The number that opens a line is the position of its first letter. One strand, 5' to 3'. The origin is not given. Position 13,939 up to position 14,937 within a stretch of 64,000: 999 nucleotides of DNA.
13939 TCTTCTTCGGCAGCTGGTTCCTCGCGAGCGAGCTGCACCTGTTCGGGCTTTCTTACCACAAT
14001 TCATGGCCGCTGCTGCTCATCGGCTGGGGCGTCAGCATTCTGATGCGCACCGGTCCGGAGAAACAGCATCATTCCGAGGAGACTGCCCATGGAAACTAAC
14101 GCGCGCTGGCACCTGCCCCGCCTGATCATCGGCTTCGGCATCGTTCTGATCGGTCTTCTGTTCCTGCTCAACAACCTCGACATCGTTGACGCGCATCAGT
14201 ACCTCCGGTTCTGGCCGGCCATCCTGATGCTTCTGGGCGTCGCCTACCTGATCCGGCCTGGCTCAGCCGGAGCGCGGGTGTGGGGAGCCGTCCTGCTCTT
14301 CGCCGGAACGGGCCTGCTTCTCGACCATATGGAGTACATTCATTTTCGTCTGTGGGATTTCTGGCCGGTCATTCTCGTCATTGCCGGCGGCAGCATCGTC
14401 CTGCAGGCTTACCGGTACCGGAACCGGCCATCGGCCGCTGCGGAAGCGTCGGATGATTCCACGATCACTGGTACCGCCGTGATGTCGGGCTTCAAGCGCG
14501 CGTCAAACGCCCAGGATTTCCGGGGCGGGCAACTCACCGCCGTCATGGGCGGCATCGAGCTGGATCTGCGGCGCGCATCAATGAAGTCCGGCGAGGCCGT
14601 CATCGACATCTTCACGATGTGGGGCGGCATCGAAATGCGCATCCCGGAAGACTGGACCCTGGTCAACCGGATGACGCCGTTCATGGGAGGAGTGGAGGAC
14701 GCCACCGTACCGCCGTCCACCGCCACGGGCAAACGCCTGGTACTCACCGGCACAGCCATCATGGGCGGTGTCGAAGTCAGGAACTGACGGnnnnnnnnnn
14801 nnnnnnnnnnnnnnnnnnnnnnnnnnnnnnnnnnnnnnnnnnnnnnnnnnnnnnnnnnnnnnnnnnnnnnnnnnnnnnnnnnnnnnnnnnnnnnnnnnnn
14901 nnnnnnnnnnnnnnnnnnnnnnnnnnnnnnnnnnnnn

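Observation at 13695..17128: Overlapping four-gene module: LiaF-like TM protein, LiaF-like DUF2154 protein, 4TM histidine kinase, LytTR regulator, plus a secreted NTF2-like protein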

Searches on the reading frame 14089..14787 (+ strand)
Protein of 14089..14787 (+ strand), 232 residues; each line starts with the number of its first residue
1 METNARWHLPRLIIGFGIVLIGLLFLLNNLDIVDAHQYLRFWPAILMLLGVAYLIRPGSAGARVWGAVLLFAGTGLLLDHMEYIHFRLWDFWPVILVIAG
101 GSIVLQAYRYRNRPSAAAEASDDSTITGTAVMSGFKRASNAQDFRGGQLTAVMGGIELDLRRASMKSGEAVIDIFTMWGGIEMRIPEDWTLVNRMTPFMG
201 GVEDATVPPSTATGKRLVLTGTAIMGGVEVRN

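Call 4: search_protein_families(library=pfam, proteins=[window:14089-14787:+], max_evalue=1)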
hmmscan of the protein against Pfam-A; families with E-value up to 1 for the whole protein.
window:14089-14787:+ (232 aa): 4 families
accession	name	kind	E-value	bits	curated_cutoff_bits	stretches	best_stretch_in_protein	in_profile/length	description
PF18917.5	LiaI-LiaF-like_TM1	-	3.9e-20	72.1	27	2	64-103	2-41/42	LiaI-LiaF-like transmembrane region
PF22570.1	LiaF-TM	-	3e-16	60.5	27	2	13-105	1-92/98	LiaF transmembrane domain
PF09922.15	LiaF-like_C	-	2.6e-06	27.8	29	1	143-203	13-73/114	Cell wall-active antibiotics response LiaF, C-terminal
PF13567.11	DUF4131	-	0.77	9.9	31.6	0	63-128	8-71/165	Domain of unknown function (DUF4131)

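Call 13: find_homologous_proteins(query=window:14089-14787:+, max_evalue=0.001)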
Query window:14089-14787:+ (232 aa): 1033 proteins with E <= 0.001 among 3572 candidates; the best 120 are listed.
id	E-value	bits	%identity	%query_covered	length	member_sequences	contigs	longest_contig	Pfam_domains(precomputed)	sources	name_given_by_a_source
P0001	1.2e-149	514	100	100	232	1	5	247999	PF22570.2,PF18917.6,PF09922.16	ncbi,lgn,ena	-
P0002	9.1e-134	462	87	100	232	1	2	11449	PF22570.2,PF18917.6,PF09922.16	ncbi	-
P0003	4.2e-92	326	62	97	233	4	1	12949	PF22570.2,PF18917.6,PF09922.16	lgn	-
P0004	2.6e-81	291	56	97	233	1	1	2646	PF22570.2,PF18917.6,PF09922.16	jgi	jgi:predicted membrane protein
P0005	2.6e-80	287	54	96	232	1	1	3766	PF22570.2,PF18917.6,PF09922.16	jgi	jgi:predicted membrane protein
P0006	3.5e-79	284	54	100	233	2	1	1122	PF22570.2,PF18917.6,PF09922.16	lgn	-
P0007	5.5e-79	283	56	97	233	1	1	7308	PF22570.2,PF18917.6,PF09922.16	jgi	jgi:predicted membrane protein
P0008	7.5e-78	279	53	88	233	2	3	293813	PF22570.2,PF18917.6,PF09922.16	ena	-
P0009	1.4e-77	278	53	100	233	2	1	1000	PF22570.2,PF18917.6,PF09922.16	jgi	jgi:predicted membrane protein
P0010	3.2e-77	277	57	96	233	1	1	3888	PF22570.2,PF18917.6,PF09922.16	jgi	jgi:predicted membrane protein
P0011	7.1e-77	276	52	97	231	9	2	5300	PF22570.2,PF18917.6,PF09922.16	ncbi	-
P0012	1.7e-76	275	54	100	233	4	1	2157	PF22570.2,PF18917.6,PF09922.16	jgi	-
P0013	7.1e-76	273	51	99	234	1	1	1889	PF22570.2,PF18917.6,PF09922.16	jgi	jgi:predicted membrane protein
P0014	1.8e-75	271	52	100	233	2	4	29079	PF22570.2,PF18917.6,PF09922.16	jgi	jgi:predicted membrane protein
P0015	3.5e-75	270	52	88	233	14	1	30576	PF22570.2,PF18917.6,PF09922.16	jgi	-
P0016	1.6e-72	262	50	100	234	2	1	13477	PF22570.2,PF18917.6,PF09922.16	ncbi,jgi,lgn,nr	ncbi:MAG: hypothetical protein EHM64_09710 [Ignavibacteriae bacterium]|nr:MAG: hypothetical protein 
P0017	1.3e-71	259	50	89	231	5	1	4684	PF22570.2,PF18917.6,PF09922.16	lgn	-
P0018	6.4e-71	257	49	100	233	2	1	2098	PF22570.2,PF18917.6,PF09922.16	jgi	-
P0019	2.2e-70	255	50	96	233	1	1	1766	PF22570.2,PF18917.6,PF09922.16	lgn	-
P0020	7.2e-69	250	49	100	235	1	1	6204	PF22570.2,PF18917.6,PF09922.16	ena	-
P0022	2.2e-68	248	48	96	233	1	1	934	PF22570.2,PF18917.6,PF09922.16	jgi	-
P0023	5.4e-68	247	48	96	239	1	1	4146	PF22570.2,PF18917.6,PF09922.16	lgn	-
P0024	7.7e-68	246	49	96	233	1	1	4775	PF22570.2,PF18917.6,PF09922.16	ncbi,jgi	-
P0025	1.2e-67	246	48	96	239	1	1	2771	PF22570.2,PF18917.6,PF09922.16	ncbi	-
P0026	2.6e-67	245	48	96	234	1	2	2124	PF22570.2,PF18917.6,PF09922.16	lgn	-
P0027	5.6e-67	244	49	96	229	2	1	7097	PF22570.2,PF18917.6,PF09922.16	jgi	-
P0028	6.4e-66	240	46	96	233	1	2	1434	PF22570.2,PF18917.6,PF09922.16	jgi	-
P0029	8.2e-66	240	53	88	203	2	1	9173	PF22570.2,PF18917.6,PF09922.16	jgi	jgi:predicted membrane protein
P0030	2.6e-65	238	45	100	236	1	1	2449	PF22570.2,PF18917.6,PF09922.16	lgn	-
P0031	4.9e-65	237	50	100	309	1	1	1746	PF22570.2,PF18917.6,PF09922.16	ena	-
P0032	8.5e-65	237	45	100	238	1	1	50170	PF22570.2,PF18917.6,PF09922.16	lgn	-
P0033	1.5e-64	236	48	96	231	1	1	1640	PF22570.2,PF18917.6,PF09922.16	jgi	jgi:predicted membrane protein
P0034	1.9e-64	235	46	96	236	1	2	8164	PF22570.2,PF18917.6,PF09922.16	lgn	-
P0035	3.6e-64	234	46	96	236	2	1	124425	PF22570.2,PF18917.6,PF09922.16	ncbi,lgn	-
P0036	3.7e-64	234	45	100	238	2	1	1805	PF22570.2,PF18917.6,PF09922.16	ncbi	-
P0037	5.1e-64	234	47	90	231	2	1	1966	PF22570.2,PF18917.6,PF09922.16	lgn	-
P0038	7.5e-64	233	47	100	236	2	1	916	PF22570.2,PF18917.6,PF09922.16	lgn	-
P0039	1.5e-63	232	47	90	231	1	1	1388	PF22570.2,PF18917.6,PF09922.16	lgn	-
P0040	1.6e-63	232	45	100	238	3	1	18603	PF22570.2,PF18917.6,PF09922.16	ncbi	-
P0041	2.5e-63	232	49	96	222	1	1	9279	PF22570.2,PF18917.6,PF09922.16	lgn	-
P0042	6.1e-63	230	48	96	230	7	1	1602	PF22570.2,PF18917.6,PF09922.16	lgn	-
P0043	2.0e-62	229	44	100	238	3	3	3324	PF22570.2,PF18917.6,PF09922.16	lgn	-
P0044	2.5e-62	228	45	100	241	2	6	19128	PF22570.2,PF18917.6,PF09922.16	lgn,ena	-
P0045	2.6e-62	228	47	88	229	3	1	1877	PF22570.2,PF18917.6,PF09922.16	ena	-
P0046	2.6e-62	228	44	100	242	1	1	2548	PF22570.2,PF18917.6,PF09922.16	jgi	jgi:predicted membrane protein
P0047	3.7e-62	228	47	100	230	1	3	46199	PF22570.2,PF18917.6,PF09922.16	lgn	-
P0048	4.2e-62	228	47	100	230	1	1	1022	PF22570.2,PF18917.6,PF09922.16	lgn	-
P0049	4.6e-62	228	47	96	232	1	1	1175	PF22570.2,PF18917.6,PF09922.16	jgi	jgi:predicted membrane protein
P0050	5.4e-62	227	44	100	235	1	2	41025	PF22570.2,PF18917.6,PF09922.16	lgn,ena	-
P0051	5.4e-62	227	48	100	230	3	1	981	PF22570.2,PF18917.6,PF09922.16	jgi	jgi:hypothetical protein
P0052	5.8e-62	227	45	100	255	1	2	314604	PF22570.2,PF18917.6,PF09922.16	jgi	jgi:predicted membrane protein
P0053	6.6e-62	227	48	96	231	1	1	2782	PF22570.2,PF18917.6,PF09922.16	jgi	-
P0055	1.1e-61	226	47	88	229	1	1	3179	PF22570.2,PF18917.6,PF09922.16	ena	-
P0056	1.6e-61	226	44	100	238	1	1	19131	PF22570.2,PF18917.6,PF09922.16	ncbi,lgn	-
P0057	3.1e-61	225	48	96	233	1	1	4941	PF22570.2,PF18917.6,PF09922.16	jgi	jgi:predicted membrane protein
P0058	3.5e-61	225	47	100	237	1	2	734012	PF22570.2,PF18917.6,PF09922.16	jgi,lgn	jgi:predicted membrane protein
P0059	3.7e-61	225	46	96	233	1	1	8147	PF22570.2,PF18917.6,PF09922.16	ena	-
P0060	4.6e-61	224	48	100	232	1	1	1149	PF22570.2,PF18917.6,PF09922.16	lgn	-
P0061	4.9e-61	224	43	100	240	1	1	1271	PF22570.2,PF18917.6,PF09922.16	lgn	-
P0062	5.3e-61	224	48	96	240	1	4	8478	PF22570.2,PF18917.6,PF09922.16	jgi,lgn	-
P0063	1.6e-60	223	45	96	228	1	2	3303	PF22570.2,PF18917.6,PF09922.16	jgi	jgi:predicted membrane protein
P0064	2.1e-60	222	42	90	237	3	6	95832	PF22570.2,PF18917.6,PF09922.16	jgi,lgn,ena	jgi:predicted membrane protein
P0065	3.6e-60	221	48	96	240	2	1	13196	PF22570.2,PF18917.6,PF09922.16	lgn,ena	-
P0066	3.6e-60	221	50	96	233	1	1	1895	PF22570.2,PF18917.6,PF09922.16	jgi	jgi:predicted membrane protein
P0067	4.1e-60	221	44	96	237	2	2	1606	PF22570.2,PF18917.6,PF09922.16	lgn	-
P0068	4.3e-60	221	43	100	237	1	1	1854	PF22570.2,PF18917.6,PF09922.16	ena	-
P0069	6.9e-60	220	43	96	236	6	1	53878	PF22570.2,PF18917.6,PF09922.16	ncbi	-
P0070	1.1e-59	220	44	96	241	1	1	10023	PF22570.2,PF18917.6,PF09922.16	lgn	-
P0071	1.4e-59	219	47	96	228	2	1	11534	PF22570.2,PF18917.6,PF09922.16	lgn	-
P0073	2.5e-59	219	42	100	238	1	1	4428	PF22570.2,PF18917.6,PF09922.16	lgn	-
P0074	2.5e-59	219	46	98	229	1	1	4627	PF22570.2,PF18917.6,PF09922.16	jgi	jgi:predicted membrane protein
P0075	2.8e-59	218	43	100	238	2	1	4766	PF22570.2,PF18917.6,PF09922.16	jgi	jgi:predicted membrane protein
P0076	3.8e-59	218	42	96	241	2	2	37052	PF22570.2,PF18917.6,PF09922.16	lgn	-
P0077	9.2e-59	217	44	96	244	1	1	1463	PF22570.2,PF18917.6,PF09922.16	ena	-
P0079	1.7e-58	216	47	100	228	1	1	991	PF22570.2,PF18917.6,PF09922.16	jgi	jgi:hypothetical protein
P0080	1.7e-58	216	42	90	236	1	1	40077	PF22570.2,PF18917.6,PF09922.16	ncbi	-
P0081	1.8e-58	216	42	100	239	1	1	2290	PF22570.2,PF18917.6,PF09922.16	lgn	-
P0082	2.2e-58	215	41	96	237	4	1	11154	PF22570.2,PF18917.6,PF09922.16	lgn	-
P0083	3.7e-58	215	44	89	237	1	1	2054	PF22570.2,PF18917.6,PF09922.16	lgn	-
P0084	4.0e-58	215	48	96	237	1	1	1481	PF22570.2,PF18917.6,PF09922.16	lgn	-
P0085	4.3e-58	215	42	96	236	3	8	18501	PF22570.2,PF18917.6,PF09922.16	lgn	-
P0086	5.3e-58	214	48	99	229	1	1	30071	PF22570.2,PF18917.6,PF09922.16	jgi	jgi:predicted membrane protein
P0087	6.8e-58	214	42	100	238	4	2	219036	PF22570.2,PF18917.6,PF09922.16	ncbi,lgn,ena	ncbi:MAG: hypothetical protein C4326_00160 [Ignavibacteria bacterium]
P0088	7.5e-58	214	47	100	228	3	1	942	PF22570.2,PF18917.6,PF09922.16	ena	-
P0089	9.3e-58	213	42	96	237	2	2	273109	PF22570.2,PF18917.6,PF09922.16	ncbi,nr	ncbi:MAG: hypothetical protein KF749_07335 [Bacteroidetes bacterium]|nr:hypothetical protein [Bacter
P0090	1.0e-57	213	44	100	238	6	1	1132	PF22570.2,PF18917.6,PF09922.16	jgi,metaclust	metaclust:\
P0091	1.1e-57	213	47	96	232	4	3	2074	PF22570.2,PF18917.6,PF09922.16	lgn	-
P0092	1.3e-57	213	48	96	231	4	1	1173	PF22570.2,PF18917.6,PF09922.16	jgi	-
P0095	2.3e-57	212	45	96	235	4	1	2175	PF22570.2,PF18917.6,PF09922.16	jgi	jgi:predicted membrane protein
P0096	2.7e-57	212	48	96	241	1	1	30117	PF22570.2,PF18917.6,PF09922.16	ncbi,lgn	-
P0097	3.2e-57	212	42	100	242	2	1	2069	PF22570.2,PF18917.6,PF09922.16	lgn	-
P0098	3.7e-57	211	47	90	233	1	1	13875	PF22570.2,PF18917.6,PF09922.16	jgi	jgi:predicted membrane protein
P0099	6.1e-57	211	43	96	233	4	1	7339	PF22570.2,PF18917.6,PF09922.16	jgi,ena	jgi:hypothetical protein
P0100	7.0e-57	211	46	96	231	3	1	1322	PF22570.2,PF18917.6,PF09922.16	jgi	jgi:hypothetical protein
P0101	7.3e-57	211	43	96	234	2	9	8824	PF22570.2,PF18917.6,PF09922.16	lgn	-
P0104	1.7e-56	209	48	96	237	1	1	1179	PF22570.2,PF18917.6,PF09922.16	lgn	-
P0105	2.1e-56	209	45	96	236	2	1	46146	PF22570.2,PF18917.6,PF09922.16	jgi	jgi:hypothetical protein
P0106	2.1e-56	209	46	97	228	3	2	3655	PF22570.2,PF18917.6,PF09922.16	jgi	jgi:hypothetical protein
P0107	2.3e-56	209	49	94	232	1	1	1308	PF22570.2,PF18917.6,PF09922.16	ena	-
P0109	2.6e-56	209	43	100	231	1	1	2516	PF22570.2,PF18917.6,PF09922.16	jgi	jgi:predicted membrane protein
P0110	2.7e-56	209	47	96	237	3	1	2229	PF22570.2,PF18917.6,PF09922.16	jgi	jgi:hypothetical protein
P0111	3.5e-56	208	44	100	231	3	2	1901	PF22570.2,PF18917.6,PF09922.16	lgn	-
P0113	6.5e-56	207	49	96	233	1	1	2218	PF22570.2,PF18917.6,PF09922.16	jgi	-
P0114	1.7e-55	206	46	96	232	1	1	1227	PF22570.2,PF18917.6,PF09922.16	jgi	jgi:predicted membrane protein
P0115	1.8e-55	206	42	100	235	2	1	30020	PF22570.2,PF18917.6,PF09922.16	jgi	jgi:predicted membrane protein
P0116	2.0e-55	206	45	100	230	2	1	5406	PF22570.2,PF18917.6,PF09922.16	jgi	jgi:hypothetical protein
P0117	2.6e-55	205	46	99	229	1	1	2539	PF22570.2,PF18917.6,PF09922.16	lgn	-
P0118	2.6e-55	205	45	100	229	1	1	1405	PF22570.2,PF18917.6,PF09922.16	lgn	-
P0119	2.8e-55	205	45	100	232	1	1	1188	PF22570.2,PF18917.6,PF09922.16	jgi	-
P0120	3.1e-55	205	40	100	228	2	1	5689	PF22570.2,PF18917.6,PF09922.16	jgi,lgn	-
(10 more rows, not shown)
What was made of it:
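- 14089..14787 (+): Gene B: a 232-aa LiaF-like protein with four TM helices and a cytoplasmic DUF2154/Toastrack beta domain (residues ~125-231). More than 1000 homologues share this architecture (call 13).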

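Call 17: find_related_loci(query=A1, collection=genome_contigs, flank=6000)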
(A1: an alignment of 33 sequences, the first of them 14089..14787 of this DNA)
Query A1 (232 aa) in genome_contigs; peptide patterns used: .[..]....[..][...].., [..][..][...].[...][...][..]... (x = any residue, [..] = any of these).
600 stretches matched a pattern (row limit reached: there are more); 549 encode a relative of the query (tblastn E <= 1e-3); the best 80 are kept; 80 distinct loci.
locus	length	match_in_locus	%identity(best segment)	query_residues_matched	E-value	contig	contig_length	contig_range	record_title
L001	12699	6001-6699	53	1-232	8e-81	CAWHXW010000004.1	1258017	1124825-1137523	MAG: Ignavibacteriota bacterium isolate MFD01476.bin.1.150 genome assembly, contig: contig_44924, whole genome shotgun s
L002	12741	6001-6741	50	1-232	7e-78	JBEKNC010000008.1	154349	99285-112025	MAG: Bacteroidota bacterium isolate SPRUCE 408 SPRUCE_408_8, whole genome shotgun sequence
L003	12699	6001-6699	51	1-232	3e-77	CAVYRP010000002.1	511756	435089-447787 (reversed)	MAG: uncultured Bacteroidetes bacterium isolate MFD05942.bin.2.234 genome assembly, contig: contig_12702, whole genome s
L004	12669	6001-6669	52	10-232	2e-76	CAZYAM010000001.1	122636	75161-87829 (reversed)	MAG TPA_asm: uncultured Ignavibacteriaceae bacterium isolate binchicken_co100_492 genome assembly, contig: NODE_121_leng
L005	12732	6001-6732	49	1-232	1e-74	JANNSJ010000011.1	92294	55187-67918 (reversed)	MAG: Bacteroidota bacterium isolate SOY_31_metabat_225 SOY_31_k141_422710, whole genome shotgun sequence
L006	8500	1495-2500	46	1-232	6e-71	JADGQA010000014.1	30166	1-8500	MAG: Bacteroidota bacterium isolate Chersky.3_21 contig-100_243, whole genome shotgun sequence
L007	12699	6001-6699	53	1-232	2e-70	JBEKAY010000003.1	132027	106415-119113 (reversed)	MAG: Bacteroidota bacterium isolate SPRUCE 123 SPRUCE_123_3, whole genome shotgun sequence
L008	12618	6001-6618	50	29-232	6e-70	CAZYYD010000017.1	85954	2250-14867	MAG TPA_asm: uncultured Ignavibacteriaceae bacterium isolate SRP178699_co1_24 genome assembly, contig: NODE_184_length_8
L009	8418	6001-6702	50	1-232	2e-69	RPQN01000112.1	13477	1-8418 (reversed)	MAG: Ignavibacteriae bacterium isolate metabat2.334 metabat2.334_Contig_544784, whole genome shotgun sequence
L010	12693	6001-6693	46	1-232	7e-68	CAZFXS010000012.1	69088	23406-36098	MAG TPA_asm: uncultured Chlorobiaceae bacterium isolate SRP237561_co1_246 genome assembly, contig: NODE_516_length_69088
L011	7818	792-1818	47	10-232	1e-67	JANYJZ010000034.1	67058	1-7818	MAG: Ignavibacteriae bacterium isolate GL140_4_metabinner_9 GL140_4_k141_779800, whole genome shotgun sequence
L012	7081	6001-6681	45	10-232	3e-67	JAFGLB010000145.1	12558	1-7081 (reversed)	MAG: Bacteroidetes bacterium isolate Zod_Metabat.377 k87_7435618, whole genome shotgun sequence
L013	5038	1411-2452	44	1-232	8e-67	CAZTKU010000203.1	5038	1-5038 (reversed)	MAG TPA_asm: uncultured Ignavibacteriaceae bacterium isolate binchicken_co119_451 genome assembly, contig: NODE_26891_le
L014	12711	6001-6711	43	1-232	2e-65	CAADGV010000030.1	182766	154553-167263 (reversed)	uncultured Chlorobi bacterium isolate CHB1.fa.gz genome assembly, contig: k127_886455, whole genome shotgun sequence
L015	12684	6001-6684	42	10-232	6e-65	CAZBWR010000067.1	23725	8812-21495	MAG TPA_asm: uncultured Chitinophagales bacterium isolate SRP287453_co1_248 genome assembly, contig: NODE_3693_length_23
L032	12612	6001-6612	49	24-232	3e-59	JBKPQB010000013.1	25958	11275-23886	MAG: Acidobacteriota bacterium isolate GS_EKS_MAG_00087 GS_EKS_000002260695, whole genome shotgun sequence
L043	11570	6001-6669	42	6-232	9e-57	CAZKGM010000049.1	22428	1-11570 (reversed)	MAG TPA_asm: uncultured Thermoanaerobaculia bacterium isolate binchicken_co163_178 genome assembly, contig: NODE_3411_le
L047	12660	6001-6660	41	18-232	1e-55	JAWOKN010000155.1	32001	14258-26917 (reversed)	MAG: Bacteroidota bacterium isolate bin_159 c_000052322754, whole genome shotgun sequence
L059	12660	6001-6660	44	10-232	4e-54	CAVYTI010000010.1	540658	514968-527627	MAG: uncultured Acidobacteriota bacterium isolate MFD05537.bin.1.91 genome assembly, contig: contig_4907, whole genome s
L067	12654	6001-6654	42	10-232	6e-54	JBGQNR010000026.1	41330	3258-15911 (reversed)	MAG: Acidobacteriota bacterium isolate OBJ2_061818_130_43 k141_76907_length_41330_cov_12.0000, whole genome shotgun sequ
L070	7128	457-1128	45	5-232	2e-53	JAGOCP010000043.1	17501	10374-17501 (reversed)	MAG: Thermoanaerobaculia bacterium isolate Go_SlAct_bin_66 Go_SlAct_12820_length_17501_cov_11.740992, whole genome shotg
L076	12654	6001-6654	44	13-232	3e-53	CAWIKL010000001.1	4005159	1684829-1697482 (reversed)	MAG: uncultured Acidobacteriota bacterium isolate MFD04967.bin.1.6 genome assembly, contig: contig_1861, whole genome sh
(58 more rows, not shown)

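Call 20: find_encoding_contigs(protein=window:14089-14787:+, flank=8000, max_places=4)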
Protein window:14089-14787:+ (232 aa): 11 contigs read that carry it; 4 places shown.
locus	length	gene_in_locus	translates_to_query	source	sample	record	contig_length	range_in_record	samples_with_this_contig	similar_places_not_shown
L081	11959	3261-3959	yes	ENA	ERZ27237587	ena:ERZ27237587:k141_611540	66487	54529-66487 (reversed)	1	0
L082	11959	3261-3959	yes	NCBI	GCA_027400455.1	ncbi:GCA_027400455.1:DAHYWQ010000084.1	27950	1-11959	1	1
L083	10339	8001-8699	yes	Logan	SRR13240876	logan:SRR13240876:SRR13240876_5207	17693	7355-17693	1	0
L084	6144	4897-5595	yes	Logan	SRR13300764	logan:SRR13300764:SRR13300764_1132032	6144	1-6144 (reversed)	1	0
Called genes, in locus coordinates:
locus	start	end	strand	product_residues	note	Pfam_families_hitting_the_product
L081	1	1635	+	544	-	?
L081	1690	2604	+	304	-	PF14315:DUF4380 (faint)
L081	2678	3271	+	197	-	PF18917:LiaI-LiaF-like_TM1, PF22570:LiaF-TM, PF18917:LiaI-LiaF-like_TM1 (weak)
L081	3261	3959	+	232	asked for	PF18917:LiaI-LiaF-like_TM1, PF22570:LiaF-TM, PF18917:LiaI-LiaF-like_TM1, PF09922:LiaF-like_C (weak)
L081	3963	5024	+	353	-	PF06580:His_kinase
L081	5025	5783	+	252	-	PF00072:Response_reg, PF04397:LytTR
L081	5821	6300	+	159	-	PF14534:DUF4440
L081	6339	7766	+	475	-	PF00282:Pyridoxal_deC, PF01212:Beta_elim_lyase (weak)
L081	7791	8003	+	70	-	-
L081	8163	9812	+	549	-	PF01401:Peptidase_M2, PF02074:Peptidase_M32 (faint), PF01401:Peptidase_M2, PF01432:Peptidase_M3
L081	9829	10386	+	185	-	PF03703:bPH_2 (weak)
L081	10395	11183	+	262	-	PF02633:Creatininase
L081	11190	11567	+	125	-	PF03733:YccF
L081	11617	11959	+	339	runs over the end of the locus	PF01073:3Beta_HSD, PF01370:Epimerase, PF02719:Polysacc_synt_2, PF04321:RmlD_sub_bind, PF07993:NAD_binding_4 (faint), PF16363:GDP_Man_Dehyd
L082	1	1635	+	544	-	?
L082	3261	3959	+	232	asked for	PF18917:LiaI-LiaF-like_TM1, PF22570:LiaF-TM, PF18917:LiaI-LiaF-like_TM1, PF09922:LiaF-like_C (weak)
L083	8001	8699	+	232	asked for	PF18917:LiaI-LiaF-like_TM1, PF22570:LiaF-TM, PF18917:LiaI-LiaF-like_TM1, PF09922:LiaF-like_C (weak)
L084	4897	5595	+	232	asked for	PF18917:LiaI-LiaF-like_TM1, PF22570:LiaF-TM, PF18917:LiaI-LiaF-like_TM1, PF09922:LiaF-like_C (weak)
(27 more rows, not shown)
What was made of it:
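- Tried and rejected: The source is a MAG, GCA_027400455.1 (call 20).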

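Call 24: list_cluster_members(proteins=[window:14089-14787:+, window:14791-15852:+, window:15853-16611:+, window:16649-17128:+, window:17137-18594:+, window:10508-12463:+])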
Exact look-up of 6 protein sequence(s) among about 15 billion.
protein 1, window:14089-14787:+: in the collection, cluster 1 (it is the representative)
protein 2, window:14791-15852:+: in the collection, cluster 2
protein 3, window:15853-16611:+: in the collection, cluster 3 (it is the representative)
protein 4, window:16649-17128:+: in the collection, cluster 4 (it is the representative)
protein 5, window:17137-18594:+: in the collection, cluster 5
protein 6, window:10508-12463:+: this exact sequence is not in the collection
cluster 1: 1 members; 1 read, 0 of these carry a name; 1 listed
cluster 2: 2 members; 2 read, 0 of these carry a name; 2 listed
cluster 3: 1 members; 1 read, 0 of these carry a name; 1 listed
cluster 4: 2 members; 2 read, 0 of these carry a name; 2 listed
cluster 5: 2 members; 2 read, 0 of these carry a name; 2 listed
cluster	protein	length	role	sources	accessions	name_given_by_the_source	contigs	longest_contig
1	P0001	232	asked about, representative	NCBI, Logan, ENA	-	-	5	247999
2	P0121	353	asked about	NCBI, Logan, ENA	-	-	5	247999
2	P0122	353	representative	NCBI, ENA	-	-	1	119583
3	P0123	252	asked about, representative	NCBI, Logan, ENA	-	-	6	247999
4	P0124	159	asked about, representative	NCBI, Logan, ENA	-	-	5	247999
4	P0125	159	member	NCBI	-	-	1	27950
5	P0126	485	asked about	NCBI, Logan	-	-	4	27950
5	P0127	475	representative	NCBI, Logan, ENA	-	-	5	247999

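Call 36: search_protein_families(library=ncbifam, proteins=[window:14089-14787:+], max_evalue=0.01)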
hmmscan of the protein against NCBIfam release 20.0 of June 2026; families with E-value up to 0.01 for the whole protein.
window:14089-14787:+ (232 aa): 1 family
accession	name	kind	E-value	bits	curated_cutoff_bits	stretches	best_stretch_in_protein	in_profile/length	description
NF040535.1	LiaF_C_term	equivalog_domain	0.00053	20.1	57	1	149-202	6-59/103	cell wall-active antibiotics response protein LiaF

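Call 39: predict_structure(alignment_id=A1)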
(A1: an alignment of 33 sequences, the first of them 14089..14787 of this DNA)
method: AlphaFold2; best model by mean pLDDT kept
length: 232 residues; sequences in the alignment: 33
mean_pLDDT: 77.8   pTM: 0.60
mean pLDDT of the five models: 77.8, 77.5, 77.3, 75.8, 75.7
residues with pLDDT >= 90: 18; 70-90: 173; 50-70: 28; < 50: 13
segments of 3 or more residues with pLDDT < 50: 1-6, 114-120
pLDDT, mean of each block of 10 residues (from residue 1): 49 76 79 72 80 71 77 80 73 73 69 48 76 87 86 90 84 88 91 84 84 83 87 88
secondary structure, 60 per line:
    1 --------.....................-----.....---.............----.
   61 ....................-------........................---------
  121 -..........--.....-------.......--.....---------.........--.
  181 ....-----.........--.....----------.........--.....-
elements in order: H9-29 H35-39 H43-55 H60-80 H88-111 E125-131 E134-138 E146-152 E155-159 E169-177 E180-184 E190-198 E201-205 E216-224 E227-231
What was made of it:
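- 14089..14787 (+): The AlphaFold2 model has mean pLDDT 77.8, and its C-terminal domain is built of five beta-hairpins (call 39).
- On LiaFSR / VraTSR three-component envelope-stress systems: The AlphaFold model shows four long helices (call 39).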
